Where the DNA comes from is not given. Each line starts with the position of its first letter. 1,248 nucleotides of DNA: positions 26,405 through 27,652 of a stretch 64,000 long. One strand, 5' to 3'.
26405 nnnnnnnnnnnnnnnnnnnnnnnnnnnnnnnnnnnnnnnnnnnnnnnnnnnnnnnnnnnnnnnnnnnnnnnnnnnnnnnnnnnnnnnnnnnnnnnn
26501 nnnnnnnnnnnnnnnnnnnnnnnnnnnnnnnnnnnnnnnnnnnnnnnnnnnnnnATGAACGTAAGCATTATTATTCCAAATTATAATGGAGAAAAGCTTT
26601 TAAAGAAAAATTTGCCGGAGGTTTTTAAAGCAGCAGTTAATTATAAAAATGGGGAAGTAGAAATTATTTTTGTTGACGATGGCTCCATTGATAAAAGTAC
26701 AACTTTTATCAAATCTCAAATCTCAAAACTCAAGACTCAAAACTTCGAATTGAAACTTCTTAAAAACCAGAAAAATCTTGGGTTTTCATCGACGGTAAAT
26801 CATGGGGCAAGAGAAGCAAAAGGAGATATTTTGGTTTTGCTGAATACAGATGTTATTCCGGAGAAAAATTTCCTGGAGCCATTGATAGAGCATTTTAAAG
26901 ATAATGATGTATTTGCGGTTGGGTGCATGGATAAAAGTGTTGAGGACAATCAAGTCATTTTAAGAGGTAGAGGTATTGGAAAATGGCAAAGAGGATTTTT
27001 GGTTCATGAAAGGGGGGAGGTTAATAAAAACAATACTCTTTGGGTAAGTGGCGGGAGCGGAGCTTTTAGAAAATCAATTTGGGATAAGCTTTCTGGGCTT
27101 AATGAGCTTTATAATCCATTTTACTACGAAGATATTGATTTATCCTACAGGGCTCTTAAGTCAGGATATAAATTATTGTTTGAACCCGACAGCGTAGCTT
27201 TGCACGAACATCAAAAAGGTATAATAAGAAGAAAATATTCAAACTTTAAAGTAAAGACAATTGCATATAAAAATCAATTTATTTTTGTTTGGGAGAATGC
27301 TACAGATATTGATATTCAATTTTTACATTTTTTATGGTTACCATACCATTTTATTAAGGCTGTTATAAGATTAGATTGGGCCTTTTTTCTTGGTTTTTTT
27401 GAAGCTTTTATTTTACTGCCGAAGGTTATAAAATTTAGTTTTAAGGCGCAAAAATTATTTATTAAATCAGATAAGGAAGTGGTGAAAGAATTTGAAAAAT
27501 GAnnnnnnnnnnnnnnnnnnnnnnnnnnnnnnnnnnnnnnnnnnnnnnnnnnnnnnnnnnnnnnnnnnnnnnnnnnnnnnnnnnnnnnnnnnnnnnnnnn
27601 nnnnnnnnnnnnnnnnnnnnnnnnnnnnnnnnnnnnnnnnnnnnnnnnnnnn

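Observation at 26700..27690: Two adjacent GT2 genes carry the same repeat family at the equivalent loop, one perfect and one decayed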

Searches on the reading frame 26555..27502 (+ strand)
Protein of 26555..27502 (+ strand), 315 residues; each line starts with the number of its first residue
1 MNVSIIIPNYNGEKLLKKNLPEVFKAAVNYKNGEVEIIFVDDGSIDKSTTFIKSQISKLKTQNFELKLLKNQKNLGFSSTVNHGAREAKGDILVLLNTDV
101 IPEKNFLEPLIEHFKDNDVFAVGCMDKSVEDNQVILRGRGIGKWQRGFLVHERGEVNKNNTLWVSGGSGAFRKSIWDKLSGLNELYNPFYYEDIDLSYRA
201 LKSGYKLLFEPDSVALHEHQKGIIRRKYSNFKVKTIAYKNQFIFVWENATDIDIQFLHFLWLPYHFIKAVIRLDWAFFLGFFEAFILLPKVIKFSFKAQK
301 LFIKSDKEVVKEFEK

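Call 8: search_protein_families(library=pfam, proteins=[window:26555-27502:+], max_evalue=0.001)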
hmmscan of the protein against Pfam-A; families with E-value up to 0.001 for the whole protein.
window:26555-27502:+ (315 aa): 5 families
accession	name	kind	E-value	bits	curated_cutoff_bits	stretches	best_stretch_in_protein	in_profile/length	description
PF00535.33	Glycos_transf_2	-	3.1e-27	96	23.3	1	4-175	1-164/168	Glycosyl transferase family 2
PF13641.12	Glyco_tranf_2_3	-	2.3e-16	61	27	1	3-220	3-214/230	Glycosyltransferase like family 2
PF10111.15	Glyco_tranf_2_2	-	1.5e-06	28.4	27.3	1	4-112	1-104/276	Glycosyltransferase like family 2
PF13712.12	Glyco_tranf_2_5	-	0.00036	20.8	27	0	59-209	22-179/210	Glycosyltransferase like family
PF13632.12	Glyco_trans_2_3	-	0.00082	19.7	27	0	93-219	2-124/198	Glycosyl transferase family group 2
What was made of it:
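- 26555..27502 (+): GT2 glycosyltransferase gene (315 aa) that carries the decayed tract. Pfam PF00535, E 3e-27 (call 8).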

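Call 51: search_solved_structures(query=window:26555-27499:+, max_evalue=0.00001, show_alignments=2)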
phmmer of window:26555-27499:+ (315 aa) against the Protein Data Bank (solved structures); distinct sequences matched with E-value up to 0.00001: 7.
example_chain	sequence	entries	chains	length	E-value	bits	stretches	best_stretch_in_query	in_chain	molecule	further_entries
5mlz_A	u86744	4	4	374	2.9e-10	43.1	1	1-124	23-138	Dolichol monophosphate mannose synthase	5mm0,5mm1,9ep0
2z87_A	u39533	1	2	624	1.4e-08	37.6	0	3-129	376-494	Chondroitin synthase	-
2z86_A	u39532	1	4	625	1.4e-08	37.6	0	3-129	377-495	Chondroitin synthase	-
5hea_A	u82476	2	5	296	2.5e-08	36.7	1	3-135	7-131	Putative glycosyltransferase (GalT1)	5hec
6p61_A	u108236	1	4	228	1.4e-07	34.3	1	3-136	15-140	Glycosyltransferase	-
6yv7_B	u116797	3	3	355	5.9e-07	32.2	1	3-129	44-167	Glycosyl transferase, family 2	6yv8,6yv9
6yv7_A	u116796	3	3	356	5.9e-07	32.2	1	3-129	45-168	Glycosyl transferase, family 2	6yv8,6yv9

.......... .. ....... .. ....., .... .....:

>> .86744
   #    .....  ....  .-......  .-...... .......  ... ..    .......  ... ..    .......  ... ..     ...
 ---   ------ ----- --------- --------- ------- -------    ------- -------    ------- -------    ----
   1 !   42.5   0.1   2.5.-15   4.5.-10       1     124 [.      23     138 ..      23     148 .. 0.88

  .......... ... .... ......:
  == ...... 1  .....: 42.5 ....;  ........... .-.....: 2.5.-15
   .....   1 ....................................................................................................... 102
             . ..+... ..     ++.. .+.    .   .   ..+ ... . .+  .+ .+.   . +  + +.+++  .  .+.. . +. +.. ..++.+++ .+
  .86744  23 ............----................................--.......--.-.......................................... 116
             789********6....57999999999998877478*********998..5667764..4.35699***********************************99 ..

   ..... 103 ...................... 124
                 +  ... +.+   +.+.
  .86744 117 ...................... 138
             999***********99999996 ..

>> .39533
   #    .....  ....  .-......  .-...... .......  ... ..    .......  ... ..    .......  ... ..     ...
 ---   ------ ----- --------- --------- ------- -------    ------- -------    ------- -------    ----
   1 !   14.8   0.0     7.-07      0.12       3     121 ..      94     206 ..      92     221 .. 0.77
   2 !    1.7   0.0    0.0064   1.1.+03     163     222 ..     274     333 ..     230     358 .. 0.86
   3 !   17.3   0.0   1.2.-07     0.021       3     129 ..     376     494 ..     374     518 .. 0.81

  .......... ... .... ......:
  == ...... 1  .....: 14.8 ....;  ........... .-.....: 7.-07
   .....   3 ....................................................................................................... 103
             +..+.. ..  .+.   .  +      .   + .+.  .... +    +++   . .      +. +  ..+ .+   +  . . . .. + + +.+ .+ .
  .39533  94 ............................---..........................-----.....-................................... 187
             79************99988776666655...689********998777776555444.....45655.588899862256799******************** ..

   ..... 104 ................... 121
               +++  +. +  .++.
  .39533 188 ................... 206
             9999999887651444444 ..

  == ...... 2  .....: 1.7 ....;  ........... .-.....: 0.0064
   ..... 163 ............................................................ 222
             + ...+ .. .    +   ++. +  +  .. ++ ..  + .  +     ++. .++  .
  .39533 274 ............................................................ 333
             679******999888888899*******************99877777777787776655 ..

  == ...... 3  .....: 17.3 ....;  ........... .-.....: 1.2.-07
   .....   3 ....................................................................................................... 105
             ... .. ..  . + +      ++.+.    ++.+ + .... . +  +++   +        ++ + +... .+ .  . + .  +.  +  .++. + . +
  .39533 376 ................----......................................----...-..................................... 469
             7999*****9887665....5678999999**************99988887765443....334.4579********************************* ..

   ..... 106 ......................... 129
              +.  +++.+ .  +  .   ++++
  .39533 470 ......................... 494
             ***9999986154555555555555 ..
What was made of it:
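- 26555..27502 (+): Best solved homolog is PfDPMS 5mlz, E 3e-10 (call 51).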
